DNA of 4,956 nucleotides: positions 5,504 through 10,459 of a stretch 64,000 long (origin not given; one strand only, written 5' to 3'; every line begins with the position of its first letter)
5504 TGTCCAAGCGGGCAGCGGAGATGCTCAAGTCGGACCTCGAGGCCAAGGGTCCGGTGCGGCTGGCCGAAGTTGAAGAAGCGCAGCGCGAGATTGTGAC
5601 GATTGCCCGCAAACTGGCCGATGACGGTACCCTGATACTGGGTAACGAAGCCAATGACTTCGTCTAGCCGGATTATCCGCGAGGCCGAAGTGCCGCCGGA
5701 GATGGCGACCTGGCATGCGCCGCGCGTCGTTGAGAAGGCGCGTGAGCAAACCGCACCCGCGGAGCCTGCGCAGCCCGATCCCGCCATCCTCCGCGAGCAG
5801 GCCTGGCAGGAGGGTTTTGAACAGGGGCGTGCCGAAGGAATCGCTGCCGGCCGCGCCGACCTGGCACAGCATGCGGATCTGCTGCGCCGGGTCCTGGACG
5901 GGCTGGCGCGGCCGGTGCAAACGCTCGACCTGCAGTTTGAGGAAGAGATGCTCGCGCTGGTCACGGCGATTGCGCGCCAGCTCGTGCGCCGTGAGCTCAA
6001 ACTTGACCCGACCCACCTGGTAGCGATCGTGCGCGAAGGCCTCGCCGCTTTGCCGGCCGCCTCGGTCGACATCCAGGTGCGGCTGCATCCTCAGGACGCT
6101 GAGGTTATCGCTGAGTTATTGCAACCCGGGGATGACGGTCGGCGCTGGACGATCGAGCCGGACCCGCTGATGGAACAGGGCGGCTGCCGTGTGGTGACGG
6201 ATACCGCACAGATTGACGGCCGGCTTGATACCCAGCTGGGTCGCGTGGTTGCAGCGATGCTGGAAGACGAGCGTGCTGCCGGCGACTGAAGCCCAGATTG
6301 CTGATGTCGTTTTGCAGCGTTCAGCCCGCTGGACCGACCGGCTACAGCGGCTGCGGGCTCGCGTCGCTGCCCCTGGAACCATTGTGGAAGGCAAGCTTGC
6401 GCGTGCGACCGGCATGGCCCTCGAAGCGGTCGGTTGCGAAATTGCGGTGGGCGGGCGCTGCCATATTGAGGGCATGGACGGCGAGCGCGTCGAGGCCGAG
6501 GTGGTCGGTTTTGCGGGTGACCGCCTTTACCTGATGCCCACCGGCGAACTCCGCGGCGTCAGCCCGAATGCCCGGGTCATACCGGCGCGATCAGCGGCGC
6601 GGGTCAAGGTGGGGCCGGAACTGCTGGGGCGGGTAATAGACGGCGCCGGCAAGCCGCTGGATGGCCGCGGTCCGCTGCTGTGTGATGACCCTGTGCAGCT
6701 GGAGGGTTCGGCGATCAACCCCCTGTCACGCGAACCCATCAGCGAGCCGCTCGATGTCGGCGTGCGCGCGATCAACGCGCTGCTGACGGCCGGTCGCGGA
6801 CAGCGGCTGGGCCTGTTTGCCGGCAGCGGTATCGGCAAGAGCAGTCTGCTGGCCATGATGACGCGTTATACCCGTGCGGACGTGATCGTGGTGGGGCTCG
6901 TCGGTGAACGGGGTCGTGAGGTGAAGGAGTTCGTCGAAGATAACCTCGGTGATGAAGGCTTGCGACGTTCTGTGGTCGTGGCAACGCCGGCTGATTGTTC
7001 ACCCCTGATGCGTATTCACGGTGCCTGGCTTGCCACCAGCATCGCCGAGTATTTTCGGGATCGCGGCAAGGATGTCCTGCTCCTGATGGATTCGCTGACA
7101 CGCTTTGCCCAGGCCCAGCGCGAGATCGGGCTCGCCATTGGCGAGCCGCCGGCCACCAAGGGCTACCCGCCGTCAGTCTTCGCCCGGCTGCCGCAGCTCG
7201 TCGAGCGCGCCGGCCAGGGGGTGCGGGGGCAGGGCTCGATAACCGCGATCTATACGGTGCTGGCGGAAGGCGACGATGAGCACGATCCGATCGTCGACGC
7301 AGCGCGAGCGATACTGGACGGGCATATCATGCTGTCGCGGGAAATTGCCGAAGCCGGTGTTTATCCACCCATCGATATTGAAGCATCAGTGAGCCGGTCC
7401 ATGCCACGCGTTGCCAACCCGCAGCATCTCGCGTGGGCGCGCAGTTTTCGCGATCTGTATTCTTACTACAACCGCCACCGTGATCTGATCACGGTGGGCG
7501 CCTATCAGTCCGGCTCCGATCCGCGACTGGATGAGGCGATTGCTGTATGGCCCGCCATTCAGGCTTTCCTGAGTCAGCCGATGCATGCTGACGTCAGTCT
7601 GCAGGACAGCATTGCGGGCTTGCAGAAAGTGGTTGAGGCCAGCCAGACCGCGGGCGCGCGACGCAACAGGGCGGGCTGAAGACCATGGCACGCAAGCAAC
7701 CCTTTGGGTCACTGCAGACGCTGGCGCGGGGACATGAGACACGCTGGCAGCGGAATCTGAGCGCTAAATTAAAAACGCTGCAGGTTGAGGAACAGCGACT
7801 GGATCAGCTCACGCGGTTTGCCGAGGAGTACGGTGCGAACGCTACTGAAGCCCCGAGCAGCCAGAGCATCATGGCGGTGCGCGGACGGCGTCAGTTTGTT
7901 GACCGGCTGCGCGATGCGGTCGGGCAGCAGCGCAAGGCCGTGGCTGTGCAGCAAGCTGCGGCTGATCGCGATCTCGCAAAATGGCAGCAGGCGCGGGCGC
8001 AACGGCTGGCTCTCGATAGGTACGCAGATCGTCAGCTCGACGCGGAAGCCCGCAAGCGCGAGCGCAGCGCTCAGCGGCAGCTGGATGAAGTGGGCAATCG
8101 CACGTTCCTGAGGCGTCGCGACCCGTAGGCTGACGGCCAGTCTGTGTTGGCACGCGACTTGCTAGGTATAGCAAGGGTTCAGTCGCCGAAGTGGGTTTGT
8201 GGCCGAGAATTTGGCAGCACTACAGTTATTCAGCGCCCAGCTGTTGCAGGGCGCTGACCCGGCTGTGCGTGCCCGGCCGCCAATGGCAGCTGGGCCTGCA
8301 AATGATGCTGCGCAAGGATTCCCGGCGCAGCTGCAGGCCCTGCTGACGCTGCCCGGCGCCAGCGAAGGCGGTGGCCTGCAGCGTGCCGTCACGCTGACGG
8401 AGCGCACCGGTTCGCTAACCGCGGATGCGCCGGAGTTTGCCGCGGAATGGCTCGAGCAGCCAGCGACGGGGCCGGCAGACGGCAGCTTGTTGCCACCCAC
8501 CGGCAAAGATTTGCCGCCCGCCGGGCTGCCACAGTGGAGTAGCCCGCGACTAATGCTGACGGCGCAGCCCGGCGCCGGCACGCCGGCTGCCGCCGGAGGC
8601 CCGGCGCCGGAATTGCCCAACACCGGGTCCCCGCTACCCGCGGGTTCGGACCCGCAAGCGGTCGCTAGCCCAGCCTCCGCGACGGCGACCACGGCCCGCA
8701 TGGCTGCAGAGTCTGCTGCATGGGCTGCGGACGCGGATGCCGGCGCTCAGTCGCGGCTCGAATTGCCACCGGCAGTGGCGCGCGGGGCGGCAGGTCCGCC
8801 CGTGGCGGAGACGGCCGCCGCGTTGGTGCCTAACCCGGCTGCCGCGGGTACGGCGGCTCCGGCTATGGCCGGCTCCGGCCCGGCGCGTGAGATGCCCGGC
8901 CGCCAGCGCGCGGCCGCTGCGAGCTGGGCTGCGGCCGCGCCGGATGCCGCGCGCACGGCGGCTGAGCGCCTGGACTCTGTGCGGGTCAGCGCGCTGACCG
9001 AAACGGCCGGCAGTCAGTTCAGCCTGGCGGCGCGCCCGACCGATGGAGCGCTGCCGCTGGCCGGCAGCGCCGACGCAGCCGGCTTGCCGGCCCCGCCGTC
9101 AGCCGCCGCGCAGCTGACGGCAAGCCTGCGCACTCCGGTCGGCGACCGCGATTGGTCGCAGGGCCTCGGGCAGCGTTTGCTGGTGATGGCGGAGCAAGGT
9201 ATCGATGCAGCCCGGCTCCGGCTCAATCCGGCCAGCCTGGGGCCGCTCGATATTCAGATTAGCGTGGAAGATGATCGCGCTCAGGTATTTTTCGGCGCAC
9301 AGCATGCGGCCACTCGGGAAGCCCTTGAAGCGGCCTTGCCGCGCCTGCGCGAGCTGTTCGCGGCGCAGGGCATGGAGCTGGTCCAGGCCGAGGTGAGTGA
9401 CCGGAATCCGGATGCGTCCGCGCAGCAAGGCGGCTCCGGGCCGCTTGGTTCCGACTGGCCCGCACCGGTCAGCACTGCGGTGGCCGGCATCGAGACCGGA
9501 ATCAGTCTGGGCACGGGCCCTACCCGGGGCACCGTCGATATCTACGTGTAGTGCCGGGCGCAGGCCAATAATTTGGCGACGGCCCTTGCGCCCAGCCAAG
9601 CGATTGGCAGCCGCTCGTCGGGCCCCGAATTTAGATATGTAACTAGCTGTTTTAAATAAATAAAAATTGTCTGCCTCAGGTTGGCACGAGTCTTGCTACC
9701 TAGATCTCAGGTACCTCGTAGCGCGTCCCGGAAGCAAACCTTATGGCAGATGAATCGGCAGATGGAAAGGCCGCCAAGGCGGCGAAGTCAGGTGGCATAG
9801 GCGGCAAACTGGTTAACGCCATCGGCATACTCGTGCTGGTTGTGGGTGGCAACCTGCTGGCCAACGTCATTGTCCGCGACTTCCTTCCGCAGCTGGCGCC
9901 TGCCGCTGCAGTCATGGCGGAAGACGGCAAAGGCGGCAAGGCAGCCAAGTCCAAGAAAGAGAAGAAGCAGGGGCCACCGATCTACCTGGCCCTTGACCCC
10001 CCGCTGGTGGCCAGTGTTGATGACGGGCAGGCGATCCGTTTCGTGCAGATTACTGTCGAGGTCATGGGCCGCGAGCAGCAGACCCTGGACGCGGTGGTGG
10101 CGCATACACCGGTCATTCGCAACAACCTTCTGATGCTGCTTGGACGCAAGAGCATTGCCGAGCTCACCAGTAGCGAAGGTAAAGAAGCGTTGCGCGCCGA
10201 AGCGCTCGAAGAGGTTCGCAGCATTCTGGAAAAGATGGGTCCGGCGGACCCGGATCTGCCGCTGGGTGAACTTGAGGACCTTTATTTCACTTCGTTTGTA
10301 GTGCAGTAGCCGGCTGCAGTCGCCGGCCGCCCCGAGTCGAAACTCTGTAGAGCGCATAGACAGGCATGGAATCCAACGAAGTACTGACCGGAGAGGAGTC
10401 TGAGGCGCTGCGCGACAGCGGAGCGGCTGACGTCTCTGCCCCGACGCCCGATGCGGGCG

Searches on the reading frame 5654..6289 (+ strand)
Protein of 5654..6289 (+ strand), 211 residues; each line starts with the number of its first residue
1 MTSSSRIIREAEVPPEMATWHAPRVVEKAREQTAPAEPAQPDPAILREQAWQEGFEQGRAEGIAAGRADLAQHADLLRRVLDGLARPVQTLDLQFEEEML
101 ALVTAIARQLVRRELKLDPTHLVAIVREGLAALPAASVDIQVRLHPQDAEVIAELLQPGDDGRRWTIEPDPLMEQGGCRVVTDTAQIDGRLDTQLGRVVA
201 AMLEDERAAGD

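Call 5: search_protein_families(library=ncbifam, proteins=[window:5654-6289:+], max_evalue=0.00001)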
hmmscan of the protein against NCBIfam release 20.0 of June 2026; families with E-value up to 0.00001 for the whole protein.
window:5654-6289:+ (211 aa): 12 families
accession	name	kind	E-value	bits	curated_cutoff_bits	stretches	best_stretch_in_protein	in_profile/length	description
NF004270.2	PRK05687.2-1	equivalog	7.2e-38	130.4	180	1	49-202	69-222/223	flagellar assembly protein FliH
NF004267.1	PRK05687.1-3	equivalog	2.1e-33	115.6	293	1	48-207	101-261/266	flagellar assembly protein FliH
NF009925.1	PRK13386.1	equivalog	1.2e-28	100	192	1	50-201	70-219/228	flagellar assembly protein FliH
NF004269.1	PRK05687.1-5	equivalog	9.6e-26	90.9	279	1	45-207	66-234/249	flagellar assembly protein FliH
NF004266.1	PRK05687.1-1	equivalog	1.6e-15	57.2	260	1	48-194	71-217/230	flagellar assembly protein FliH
NF005198.1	PRK06669.1-3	equivalog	1.3e-13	50.8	200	1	21-204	108-295/299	flagellar assembly protein FliH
TIGR03825.1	FliH_bacil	equivalog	7.6e-12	45.3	148.9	1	46-207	85-249/255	flagellar assembly protein FliH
TIGR02499.1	HrpE_YscL_not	equivalog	2.8e-09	37.3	78.7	1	51-187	33-163/166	type III secretion system stator protein SctL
NF004690.0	PRK06032.1-1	equivalog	5.1e-09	36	201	1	27-202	17-203/209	flagellar assembly protein H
NF005392.0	PRK06937.1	equivalog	8.4e-09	35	159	1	48-203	48-200/209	HrpE/YscL family type III secretion apparatus protein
NF004968.0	PRK06328.1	equivalog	5.4e-07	29.1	220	1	42-196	52-194/223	HrpE/YscL family type III secretion apparatus protein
NF005196.1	PRK06669.1-1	equivalog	7.7e-07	28.8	200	1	47-200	117-270/274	flagellar assembly protein FliH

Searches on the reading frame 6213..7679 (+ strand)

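Call 5: search_protein_families(library=ncbifam, proteins=[window:6213-7679:+], max_evalue=0.00001)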
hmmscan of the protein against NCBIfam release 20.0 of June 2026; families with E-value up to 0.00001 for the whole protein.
window:6213-7679:+ (488 aa): 35 families (the best 25 are shown)
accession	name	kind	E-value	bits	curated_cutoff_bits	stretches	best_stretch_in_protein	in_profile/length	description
TIGR03496.1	FliI_clade1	equivalog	1.1e-191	637.1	619.1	1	60-472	1-413/414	flagellar protein export ATPase FliI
TIGR01026.1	fliI_yscN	subfamily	2.9e-172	573.4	379.5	1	44-474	8-439/440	FliI/YscN family ATPase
NF005535.1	PRK07196.1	equivalog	1.5e-167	558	715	1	56-473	17-433/434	flagellar protein export ATPase FliI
TIGR03497.1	FliI_clade2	equivalog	3.4e-160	533.5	629.8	1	60-473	1-412/413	flagellar protein export ATPase FliI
TIGR03498.1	FliI_clade3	equivalog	5.9e-157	522.6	587.45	1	60-473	1-417/418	flagellar protein export ATPase FliI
TIGR02546.1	III_secr_ATP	equivalog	1.9e-155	517.8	604.75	1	57-474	4-422/423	type III secretion system ATPase SctN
NF005391.0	PRK06936.1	equivalog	4.5e-144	480.5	657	1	56-474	21-438/439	type III secretion system ATPase SctN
NF006575.0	PRK09099.1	subfamily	9e-141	469.6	706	1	52-475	20-442/443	type III secretion system ATPase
NF005295.0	PRK06820.1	equivalog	3.7e-133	444.7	690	1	40-474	9-439/440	EscN/YscN/HrcN family type III secretion system ATPase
NF006290.1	PRK08472.1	equivalog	7.5e-132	440.2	644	1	57-473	17-432/433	flagellar protein export ATPase FliI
NF005765.0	PRK07594.1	equivalog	1.2e-110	370.3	715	1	44-473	6-430/433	EscN/YscN/HrcN family type III secretion system ATPase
NF006012.0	PRK08149.1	equivalog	1.9e-108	363.2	594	1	63-474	14-430/431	type III secretion system ATPase SctN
NF004578.0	PRK05922.1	equivalog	2.9e-90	303.2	604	1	60-475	21-432/434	type III secretion system ATPase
NF040574.1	T3SS_ATP_VscN2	exception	1.2e-64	218.7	750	1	73-473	20-416/420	type III secretion system ATPase VscN2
NF003235.0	PRK04196.1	subfamily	4.5e-56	190.5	349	1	77-425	25-383/462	V-type ATP synthase subunit B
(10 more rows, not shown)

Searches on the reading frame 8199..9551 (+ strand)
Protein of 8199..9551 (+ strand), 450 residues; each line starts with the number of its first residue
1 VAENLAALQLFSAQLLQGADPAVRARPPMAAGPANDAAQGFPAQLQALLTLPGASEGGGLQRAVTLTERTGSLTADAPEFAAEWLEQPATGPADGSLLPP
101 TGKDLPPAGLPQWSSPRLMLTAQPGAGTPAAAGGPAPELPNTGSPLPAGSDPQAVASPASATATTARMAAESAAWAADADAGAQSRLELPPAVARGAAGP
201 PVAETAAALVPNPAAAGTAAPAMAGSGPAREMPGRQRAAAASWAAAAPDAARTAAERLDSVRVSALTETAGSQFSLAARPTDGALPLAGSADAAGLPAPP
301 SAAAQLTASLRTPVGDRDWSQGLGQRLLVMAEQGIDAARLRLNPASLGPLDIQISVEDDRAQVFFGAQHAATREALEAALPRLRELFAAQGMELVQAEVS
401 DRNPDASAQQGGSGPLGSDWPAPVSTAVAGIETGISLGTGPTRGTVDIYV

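Call 5: search_protein_families(library=ncbifam, proteins=[window:8199-9551:+], max_evalue=0.00001)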
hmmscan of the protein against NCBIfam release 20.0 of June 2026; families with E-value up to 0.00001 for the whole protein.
window:8199-9551:+ (450 aa): 1 family
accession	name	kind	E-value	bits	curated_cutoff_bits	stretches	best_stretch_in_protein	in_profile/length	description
NF007514.1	PRK10118.1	equivalog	3.6e-22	79.5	396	1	240-410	198-363/410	flagellar hook length control protein FliK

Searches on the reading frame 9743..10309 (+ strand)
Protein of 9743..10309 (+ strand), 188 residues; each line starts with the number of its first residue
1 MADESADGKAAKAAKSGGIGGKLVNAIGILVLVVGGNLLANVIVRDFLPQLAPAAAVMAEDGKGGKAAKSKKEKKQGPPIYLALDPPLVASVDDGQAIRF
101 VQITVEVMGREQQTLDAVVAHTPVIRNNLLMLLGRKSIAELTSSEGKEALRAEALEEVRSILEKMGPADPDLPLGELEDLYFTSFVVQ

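Call 5: search_protein_families(library=ncbifam, proteins=[window:9743-10309:+], max_evalue=0.00001)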
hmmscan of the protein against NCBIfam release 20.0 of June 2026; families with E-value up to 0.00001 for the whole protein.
window:9743-10309:+ (188 aa): 3 families
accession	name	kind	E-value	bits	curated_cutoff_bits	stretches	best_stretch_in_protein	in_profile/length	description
NF004285.1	PRK05696.1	equivalog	1.5e-24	86.7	179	1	1-188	1-171/171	flagellar basal body-associated protein FliL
NF005435.1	PRK07021.1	equivalog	1.7e-18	66.9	131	1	61-188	36-157/157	flagellar basal body-associated protein FliL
NF006283.1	PRK08455.1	equivalog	1.9e-09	37.4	187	1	63-188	60-182/182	flagellar basal body-associated protein FliL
